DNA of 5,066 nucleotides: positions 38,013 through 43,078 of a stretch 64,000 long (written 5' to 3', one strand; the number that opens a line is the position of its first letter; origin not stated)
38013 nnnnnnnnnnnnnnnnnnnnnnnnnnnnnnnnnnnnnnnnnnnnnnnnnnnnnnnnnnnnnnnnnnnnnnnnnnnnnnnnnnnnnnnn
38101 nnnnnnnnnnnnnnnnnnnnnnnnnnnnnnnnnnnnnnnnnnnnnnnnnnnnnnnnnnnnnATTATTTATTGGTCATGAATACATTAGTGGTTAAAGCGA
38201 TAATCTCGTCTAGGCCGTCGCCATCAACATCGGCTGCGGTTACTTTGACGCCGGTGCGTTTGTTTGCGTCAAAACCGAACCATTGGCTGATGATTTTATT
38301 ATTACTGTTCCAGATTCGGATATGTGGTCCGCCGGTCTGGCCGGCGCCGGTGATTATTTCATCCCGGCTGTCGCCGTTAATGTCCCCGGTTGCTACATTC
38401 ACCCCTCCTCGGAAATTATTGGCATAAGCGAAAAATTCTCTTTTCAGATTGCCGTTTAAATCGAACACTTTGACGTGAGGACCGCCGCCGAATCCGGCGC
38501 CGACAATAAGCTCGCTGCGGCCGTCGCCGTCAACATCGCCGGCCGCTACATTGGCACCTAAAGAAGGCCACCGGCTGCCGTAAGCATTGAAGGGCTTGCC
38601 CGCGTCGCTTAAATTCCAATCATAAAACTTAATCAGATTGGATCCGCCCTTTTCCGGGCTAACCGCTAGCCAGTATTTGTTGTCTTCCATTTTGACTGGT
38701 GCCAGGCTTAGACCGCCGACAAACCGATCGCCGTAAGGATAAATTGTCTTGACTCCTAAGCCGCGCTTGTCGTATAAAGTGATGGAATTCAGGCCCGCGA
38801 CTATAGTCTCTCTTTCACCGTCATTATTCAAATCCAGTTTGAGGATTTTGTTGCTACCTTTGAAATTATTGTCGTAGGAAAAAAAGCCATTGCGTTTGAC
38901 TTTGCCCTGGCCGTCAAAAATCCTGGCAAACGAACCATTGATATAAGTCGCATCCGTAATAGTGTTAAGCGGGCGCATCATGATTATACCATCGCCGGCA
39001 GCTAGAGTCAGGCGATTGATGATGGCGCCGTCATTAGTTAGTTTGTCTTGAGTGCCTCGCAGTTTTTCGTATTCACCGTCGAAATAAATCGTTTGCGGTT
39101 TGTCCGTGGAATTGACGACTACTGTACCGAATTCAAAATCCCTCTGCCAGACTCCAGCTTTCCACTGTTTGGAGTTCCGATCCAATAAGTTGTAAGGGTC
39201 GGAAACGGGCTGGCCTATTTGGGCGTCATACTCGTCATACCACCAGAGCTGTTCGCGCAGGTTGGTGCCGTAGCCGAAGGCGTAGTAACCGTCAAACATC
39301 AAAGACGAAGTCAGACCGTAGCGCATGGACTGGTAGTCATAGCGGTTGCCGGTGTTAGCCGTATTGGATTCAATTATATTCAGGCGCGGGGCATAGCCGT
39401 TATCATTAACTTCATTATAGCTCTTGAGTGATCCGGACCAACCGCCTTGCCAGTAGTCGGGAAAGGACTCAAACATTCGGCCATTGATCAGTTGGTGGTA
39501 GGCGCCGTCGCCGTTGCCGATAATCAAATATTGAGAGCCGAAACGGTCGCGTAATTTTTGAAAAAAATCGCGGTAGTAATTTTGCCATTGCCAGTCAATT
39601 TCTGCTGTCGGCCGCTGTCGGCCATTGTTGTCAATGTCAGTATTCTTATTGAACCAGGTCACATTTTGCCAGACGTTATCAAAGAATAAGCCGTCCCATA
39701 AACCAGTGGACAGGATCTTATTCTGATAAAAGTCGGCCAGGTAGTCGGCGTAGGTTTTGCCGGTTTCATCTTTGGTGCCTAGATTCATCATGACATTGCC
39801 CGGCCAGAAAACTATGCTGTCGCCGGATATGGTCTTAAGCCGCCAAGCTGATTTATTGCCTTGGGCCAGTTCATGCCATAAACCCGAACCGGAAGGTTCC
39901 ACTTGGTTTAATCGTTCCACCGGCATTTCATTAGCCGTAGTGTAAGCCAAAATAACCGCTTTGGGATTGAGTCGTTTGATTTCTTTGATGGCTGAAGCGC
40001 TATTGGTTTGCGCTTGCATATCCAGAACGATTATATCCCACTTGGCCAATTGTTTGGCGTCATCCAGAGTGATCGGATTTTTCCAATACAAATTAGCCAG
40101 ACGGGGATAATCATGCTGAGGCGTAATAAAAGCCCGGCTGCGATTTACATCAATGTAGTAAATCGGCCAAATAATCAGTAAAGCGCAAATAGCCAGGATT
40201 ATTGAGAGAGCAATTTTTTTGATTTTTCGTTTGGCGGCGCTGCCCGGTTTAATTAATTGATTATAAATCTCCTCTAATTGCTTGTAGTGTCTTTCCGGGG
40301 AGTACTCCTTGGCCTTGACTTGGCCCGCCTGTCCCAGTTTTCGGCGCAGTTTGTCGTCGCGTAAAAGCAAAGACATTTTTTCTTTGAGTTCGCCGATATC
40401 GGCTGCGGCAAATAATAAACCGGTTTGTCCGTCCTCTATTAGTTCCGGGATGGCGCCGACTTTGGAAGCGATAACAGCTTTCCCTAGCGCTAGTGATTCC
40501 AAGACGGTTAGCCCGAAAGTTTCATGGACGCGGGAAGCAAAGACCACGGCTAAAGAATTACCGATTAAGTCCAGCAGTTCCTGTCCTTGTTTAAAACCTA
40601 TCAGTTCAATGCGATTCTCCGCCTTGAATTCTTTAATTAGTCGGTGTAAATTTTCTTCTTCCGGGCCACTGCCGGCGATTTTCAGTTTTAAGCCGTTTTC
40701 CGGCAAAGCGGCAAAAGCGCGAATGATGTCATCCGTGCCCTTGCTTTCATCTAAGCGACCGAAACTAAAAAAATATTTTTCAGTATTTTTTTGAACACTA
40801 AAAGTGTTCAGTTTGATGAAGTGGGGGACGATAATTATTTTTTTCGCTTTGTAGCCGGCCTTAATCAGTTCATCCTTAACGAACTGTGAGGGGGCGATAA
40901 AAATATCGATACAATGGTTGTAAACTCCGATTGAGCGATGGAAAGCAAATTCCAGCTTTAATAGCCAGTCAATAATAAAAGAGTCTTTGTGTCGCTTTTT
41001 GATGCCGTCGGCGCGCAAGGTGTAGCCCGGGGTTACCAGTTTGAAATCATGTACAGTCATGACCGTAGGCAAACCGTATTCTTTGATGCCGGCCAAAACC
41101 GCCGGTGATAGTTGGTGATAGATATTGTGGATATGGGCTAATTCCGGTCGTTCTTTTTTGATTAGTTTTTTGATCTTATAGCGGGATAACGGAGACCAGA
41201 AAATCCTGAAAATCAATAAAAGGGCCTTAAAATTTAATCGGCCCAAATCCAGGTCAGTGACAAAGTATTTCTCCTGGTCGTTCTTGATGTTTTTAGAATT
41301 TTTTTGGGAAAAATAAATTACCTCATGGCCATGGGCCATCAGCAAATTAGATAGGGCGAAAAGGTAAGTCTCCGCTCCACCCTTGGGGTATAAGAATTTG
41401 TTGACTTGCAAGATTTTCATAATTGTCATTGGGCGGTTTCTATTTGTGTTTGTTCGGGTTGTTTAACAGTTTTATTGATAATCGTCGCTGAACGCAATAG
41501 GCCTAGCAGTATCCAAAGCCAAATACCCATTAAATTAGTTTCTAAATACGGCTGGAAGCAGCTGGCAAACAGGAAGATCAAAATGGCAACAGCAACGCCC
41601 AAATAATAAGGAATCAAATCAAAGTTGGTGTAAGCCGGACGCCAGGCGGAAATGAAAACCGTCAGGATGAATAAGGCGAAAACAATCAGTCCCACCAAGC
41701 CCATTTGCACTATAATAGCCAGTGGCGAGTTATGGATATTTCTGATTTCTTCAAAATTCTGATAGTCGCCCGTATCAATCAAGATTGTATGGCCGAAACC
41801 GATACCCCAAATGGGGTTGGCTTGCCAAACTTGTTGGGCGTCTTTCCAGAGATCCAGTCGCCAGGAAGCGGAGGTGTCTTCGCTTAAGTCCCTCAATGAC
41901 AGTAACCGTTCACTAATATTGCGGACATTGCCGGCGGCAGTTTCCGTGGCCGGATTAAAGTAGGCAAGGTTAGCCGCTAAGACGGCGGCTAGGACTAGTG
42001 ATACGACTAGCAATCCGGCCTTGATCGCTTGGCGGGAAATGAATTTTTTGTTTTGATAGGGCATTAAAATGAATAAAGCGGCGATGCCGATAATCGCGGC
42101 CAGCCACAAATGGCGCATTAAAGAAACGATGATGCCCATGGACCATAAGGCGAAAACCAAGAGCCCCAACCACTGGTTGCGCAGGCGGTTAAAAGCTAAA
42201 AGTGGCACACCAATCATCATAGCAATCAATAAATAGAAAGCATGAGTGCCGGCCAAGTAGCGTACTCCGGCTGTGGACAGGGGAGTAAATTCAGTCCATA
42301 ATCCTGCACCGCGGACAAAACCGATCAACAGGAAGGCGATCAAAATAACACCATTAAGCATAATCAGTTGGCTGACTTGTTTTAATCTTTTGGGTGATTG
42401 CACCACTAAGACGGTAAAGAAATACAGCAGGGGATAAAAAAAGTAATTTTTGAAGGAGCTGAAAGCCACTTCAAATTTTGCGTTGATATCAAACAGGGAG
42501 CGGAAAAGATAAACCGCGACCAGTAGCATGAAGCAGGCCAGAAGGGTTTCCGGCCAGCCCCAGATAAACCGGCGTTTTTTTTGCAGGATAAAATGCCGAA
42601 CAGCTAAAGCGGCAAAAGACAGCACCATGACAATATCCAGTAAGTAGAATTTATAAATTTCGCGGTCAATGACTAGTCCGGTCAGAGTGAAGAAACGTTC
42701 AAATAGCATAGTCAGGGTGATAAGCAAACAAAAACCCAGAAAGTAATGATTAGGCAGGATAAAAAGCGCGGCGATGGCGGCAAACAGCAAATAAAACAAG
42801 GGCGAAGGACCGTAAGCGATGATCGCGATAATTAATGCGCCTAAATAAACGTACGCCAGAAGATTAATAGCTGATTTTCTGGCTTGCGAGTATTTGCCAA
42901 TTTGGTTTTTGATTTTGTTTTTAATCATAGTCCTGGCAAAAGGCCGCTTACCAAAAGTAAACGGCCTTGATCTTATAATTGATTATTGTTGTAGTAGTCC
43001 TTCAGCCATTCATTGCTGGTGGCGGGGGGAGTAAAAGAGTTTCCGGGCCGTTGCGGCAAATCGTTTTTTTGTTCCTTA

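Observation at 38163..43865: Surface-glycan operon with a 1088-aa GT4 / TM / glycoside-hydrolase-like / FG-GAP fusion protein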

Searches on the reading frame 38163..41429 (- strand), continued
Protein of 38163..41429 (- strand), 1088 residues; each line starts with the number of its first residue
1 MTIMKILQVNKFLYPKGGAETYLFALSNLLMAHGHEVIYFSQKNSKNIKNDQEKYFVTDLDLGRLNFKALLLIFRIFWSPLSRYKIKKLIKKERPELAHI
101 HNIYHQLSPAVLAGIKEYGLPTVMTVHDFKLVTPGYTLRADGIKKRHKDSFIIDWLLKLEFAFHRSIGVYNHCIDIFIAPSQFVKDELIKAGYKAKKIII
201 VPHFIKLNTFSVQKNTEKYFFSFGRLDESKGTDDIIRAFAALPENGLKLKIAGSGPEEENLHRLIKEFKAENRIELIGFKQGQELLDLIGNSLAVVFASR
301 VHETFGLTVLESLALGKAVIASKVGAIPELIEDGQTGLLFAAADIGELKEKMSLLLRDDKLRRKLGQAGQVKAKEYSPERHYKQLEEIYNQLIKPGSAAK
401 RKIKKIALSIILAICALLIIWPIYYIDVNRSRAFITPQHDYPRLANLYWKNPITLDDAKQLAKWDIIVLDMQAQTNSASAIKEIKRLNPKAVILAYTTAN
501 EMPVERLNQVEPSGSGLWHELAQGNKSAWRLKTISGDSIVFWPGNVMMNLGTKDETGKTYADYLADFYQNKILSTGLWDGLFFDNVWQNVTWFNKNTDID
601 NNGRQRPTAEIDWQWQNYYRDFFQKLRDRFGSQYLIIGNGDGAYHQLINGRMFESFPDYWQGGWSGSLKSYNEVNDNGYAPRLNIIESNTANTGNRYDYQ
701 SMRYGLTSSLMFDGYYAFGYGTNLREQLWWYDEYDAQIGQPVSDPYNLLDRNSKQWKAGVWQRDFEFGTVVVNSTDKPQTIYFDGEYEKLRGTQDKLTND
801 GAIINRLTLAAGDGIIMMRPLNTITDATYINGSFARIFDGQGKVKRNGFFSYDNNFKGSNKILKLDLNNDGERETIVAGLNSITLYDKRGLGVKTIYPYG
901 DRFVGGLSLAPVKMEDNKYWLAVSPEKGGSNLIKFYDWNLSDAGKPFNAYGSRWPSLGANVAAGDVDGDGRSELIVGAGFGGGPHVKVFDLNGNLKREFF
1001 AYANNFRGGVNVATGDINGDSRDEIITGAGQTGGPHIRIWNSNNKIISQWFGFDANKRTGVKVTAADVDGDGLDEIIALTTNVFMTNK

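Call 38: find_encoding_contigs(protein=P0028, flank=8000, max_places=2)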
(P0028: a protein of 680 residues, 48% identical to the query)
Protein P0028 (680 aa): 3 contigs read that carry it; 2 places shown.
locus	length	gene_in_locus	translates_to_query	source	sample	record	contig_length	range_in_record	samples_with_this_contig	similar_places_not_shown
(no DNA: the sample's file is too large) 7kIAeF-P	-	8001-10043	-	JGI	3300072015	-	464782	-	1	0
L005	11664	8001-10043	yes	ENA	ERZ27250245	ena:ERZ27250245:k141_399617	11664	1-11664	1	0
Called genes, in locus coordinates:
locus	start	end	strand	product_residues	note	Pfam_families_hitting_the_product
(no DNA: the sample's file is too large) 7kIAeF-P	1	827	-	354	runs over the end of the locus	PF00953:Glycos_transf_4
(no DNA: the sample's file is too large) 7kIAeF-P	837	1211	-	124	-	-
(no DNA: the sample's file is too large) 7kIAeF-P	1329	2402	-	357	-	PF00497:SBP_bac_3, PF10613:Lig_chan-Glu_bd (faint), PF00060:Lig_chan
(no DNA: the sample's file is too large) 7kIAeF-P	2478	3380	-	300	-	-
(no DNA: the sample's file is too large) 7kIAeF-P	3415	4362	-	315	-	-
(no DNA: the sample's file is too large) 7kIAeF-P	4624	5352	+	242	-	PF02706:Wzz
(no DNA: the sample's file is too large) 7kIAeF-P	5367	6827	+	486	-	PF04932:Wzy_C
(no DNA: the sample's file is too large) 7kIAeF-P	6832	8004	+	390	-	PF13439:Glyco_transf_4, PF13477:Glyco_trans_4_2 (weak), PF13579:Glyco_trans_4_4 (weak), PF00534:Glycos_transf_1, PF13692:Glyco_trans_1_4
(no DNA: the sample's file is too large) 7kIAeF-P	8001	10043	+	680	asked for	PF14885:GHL15, PF01839:FG-GAP (faint), PF13517:FG-GAP_3 (faint)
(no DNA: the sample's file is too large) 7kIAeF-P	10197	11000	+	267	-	-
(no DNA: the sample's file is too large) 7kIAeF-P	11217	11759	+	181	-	?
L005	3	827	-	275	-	?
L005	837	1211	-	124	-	-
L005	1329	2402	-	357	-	PF00497:SBP_bac_3, PF10613:Lig_chan-Glu_bd (faint), PF00060:Lig_chan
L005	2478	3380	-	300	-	-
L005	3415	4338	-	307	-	-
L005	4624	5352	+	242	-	PF02706:Wzz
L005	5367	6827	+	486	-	PF04932:Wzy_C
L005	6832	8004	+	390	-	PF13439:Glyco_transf_4, PF13477:Glyco_trans_4_2 (weak), PF13579:Glyco_trans_4_4 (weak), PF00534:Glycos_transf_1, PF13692:Glyco_trans_1_4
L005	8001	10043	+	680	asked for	PF14885:GHL15, PF01839:FG-GAP (faint), PF13517:FG-GAP_3 (faint)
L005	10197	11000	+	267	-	-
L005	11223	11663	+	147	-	?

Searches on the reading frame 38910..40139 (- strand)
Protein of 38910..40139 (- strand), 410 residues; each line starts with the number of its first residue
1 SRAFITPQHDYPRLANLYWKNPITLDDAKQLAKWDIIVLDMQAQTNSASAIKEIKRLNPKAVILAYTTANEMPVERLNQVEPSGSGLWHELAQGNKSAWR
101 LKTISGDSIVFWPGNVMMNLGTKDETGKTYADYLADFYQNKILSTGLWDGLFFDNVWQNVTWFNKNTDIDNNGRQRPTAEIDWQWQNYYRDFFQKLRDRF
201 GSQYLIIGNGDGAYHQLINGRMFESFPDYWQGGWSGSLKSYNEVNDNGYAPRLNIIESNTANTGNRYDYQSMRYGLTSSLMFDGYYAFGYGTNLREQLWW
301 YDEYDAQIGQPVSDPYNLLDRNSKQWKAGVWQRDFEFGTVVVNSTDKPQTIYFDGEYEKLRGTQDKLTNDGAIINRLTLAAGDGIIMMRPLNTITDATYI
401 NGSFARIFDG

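Call 30: search_solved_structures(query=A3, max_evalue=10, show_alignments=5)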
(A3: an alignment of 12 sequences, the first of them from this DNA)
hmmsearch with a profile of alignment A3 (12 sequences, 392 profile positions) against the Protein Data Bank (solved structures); distinct sequences matched with E-value up to 10: 14.
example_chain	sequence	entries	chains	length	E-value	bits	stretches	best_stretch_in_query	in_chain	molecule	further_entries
8rg3_A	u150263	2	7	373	1.4e-07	33.7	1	52-317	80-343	Glycoside-hydrolase family GH114 TIM-barrel domain-containing protein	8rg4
8rg5_A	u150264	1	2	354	1.7e-07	33.4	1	52-317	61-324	Glycoside-hydrolase family GH114 TIM-barrel domain-containing protein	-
9nhf_A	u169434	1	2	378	1.3e-06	30.6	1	48-317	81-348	Glycosyl hydrolase-like family 15 (GHL15) protein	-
9nvv_b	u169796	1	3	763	0.044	15.6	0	169-213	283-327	HIV envelope gp120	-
6pjw_A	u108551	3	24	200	0.06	15.2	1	24-100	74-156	Adenylate kinase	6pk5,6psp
7mcd_A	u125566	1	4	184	0.095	14.5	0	30-104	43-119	AI-designed TIM-barrel F15C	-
1ja3_A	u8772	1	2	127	0.11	14.4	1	136-170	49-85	MHC class I recognition receptor Ly49I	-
9jos_A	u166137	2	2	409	0.11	14.3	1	184-259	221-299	Glycoside-hydrolase family GH114 TIM-barrel domain-containing protein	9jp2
9jp3_A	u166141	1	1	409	0.12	14.2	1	185-259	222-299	Glycoside-hydrolase family GH114 TIM-barrel domain-containing protein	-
3g8k_A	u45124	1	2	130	0.3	12.9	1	136-169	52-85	Lectin-related NK cell receptor LY49L1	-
1p1z_D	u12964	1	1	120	0.44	12.3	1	136-170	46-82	LY49-C antigen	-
5j6g_G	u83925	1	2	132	0.48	12.2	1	136-170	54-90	Killer cell lectin-like receptor 3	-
7mcc_A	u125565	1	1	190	0.53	12.1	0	32-74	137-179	AI-designed TIM-barrel F2C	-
7smj_A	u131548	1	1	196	0.73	11.6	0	32-73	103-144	AI-designed TIM-barrel F2N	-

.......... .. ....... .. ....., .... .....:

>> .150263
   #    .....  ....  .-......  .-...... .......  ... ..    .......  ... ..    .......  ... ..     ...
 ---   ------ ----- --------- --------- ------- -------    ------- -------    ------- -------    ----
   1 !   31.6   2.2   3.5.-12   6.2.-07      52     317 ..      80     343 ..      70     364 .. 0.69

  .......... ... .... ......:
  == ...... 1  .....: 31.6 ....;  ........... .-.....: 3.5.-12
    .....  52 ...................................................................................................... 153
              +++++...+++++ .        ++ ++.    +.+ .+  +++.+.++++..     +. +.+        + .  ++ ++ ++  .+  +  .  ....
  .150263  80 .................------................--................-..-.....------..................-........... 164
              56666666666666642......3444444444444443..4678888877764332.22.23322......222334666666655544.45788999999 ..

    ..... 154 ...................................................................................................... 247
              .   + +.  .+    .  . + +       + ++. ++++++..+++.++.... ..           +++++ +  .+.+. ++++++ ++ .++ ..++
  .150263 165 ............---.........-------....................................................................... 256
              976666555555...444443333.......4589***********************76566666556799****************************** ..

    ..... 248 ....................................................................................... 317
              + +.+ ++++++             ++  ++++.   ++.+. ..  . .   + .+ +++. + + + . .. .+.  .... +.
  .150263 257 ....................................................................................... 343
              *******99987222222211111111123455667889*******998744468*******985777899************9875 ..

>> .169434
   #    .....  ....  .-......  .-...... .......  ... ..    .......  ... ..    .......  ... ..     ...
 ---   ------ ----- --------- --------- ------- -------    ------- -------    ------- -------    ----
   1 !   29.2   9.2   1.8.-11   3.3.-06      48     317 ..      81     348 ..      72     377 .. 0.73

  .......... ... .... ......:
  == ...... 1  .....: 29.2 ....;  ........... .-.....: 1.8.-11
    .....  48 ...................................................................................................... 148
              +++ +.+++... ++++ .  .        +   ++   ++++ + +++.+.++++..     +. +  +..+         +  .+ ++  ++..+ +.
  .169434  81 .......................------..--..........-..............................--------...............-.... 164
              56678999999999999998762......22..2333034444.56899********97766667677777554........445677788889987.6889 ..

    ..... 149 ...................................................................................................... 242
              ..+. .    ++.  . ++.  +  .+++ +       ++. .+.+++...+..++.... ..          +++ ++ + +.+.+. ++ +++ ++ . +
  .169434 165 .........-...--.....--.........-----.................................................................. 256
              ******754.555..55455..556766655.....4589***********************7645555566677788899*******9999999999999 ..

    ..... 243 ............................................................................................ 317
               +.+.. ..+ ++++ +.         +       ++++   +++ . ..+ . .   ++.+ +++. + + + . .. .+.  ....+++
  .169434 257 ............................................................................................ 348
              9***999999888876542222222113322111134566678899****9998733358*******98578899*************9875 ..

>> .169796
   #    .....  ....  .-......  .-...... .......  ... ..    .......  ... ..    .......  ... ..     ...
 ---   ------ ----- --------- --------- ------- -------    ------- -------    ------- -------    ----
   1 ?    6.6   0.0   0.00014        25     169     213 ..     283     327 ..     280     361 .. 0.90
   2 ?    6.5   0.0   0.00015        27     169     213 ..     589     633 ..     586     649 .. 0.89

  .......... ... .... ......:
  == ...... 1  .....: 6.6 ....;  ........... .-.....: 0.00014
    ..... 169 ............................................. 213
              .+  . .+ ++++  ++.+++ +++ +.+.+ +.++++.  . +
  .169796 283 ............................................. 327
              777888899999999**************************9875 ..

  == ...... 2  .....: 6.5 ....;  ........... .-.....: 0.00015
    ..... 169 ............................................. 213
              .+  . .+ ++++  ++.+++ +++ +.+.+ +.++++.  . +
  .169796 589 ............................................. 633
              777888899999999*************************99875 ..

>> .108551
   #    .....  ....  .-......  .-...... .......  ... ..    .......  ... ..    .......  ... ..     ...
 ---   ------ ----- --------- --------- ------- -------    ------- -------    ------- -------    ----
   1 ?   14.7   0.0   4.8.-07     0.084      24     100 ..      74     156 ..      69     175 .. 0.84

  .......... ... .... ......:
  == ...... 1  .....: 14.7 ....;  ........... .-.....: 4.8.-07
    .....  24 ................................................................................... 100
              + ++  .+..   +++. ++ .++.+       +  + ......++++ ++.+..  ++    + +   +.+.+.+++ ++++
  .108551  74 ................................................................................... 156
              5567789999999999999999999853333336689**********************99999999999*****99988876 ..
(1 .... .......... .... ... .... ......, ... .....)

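Call 42: search_protein_representatives(protein=window:38910-40139:-)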
Query: 410 residues. Proteins with E-value up to 0.001 (for the whole library): 1705; up to 1e-10: 969; up to 1e-30: 226. The best 150 are listed.
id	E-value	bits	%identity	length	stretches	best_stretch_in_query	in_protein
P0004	9.1e-179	611.3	63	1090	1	7-410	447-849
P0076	1.1e-170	584.7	60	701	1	3-409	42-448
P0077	3.0e-157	540.4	57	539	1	2-410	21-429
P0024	1.4e-126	439.4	51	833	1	9-390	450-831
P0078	2.4e-112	392.5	46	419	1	10-391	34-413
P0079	3.9e-111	388.5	46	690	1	8-409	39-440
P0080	5.2e-109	381.5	43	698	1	3-410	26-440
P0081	2.1e-105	369.6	56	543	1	127-409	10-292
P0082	6.9e-102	358.0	41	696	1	3-409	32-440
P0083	2.0e-99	349.9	41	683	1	6-407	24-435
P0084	2.2e-98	346.4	41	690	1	10-409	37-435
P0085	2.6e-97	342.9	40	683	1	10-409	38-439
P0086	7.7e-97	341.4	39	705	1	8-409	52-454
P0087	2.4e-96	339.7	43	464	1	10-392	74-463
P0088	5.8e-95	335.2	43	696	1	7-409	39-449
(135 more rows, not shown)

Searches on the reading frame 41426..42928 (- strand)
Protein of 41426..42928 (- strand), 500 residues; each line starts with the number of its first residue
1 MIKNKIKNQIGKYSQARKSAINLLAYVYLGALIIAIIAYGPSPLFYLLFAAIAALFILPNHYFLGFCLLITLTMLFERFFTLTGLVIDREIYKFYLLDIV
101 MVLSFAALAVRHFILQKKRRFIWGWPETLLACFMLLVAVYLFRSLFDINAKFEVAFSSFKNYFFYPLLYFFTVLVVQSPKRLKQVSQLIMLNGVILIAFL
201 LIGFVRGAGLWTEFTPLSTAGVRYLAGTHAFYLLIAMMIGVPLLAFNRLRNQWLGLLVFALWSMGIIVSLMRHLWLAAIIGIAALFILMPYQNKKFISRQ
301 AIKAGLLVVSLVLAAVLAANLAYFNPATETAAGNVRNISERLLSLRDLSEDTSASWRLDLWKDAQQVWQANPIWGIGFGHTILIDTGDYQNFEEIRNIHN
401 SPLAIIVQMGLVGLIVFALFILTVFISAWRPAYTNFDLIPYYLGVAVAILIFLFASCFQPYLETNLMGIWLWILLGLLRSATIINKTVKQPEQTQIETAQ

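Call 4: search_protein_families(library=pfam, proteins=[window:41426-42928:-], max_evalue=0.01)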
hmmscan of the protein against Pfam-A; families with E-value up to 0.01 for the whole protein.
window:41426-42928:- (500 aa): 1 family
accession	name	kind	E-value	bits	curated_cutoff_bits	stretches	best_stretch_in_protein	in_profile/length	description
PF04932.20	Wzy_C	-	1.6e-18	67.4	31.7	1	258-418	2-149/149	O-Antigen ligase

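Call 5: search_protein_families(library=ncbifam, proteins=[window:41426-42928:-], max_evalue=0.01)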
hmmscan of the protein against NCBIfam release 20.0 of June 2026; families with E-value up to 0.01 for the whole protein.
window:41426-42928:- (500 aa): 2 families
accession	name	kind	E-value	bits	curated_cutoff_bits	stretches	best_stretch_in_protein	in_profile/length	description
TIGR00947.1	2A73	equivalog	1.1e-08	34.6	366.4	1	230-430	175-367/425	IctB family putative bicarbonate transporter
NF058641.1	TfpM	equivalog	0.00015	21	600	1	350-486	240-363/421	O-linking oligosaccharyltransferase TfpM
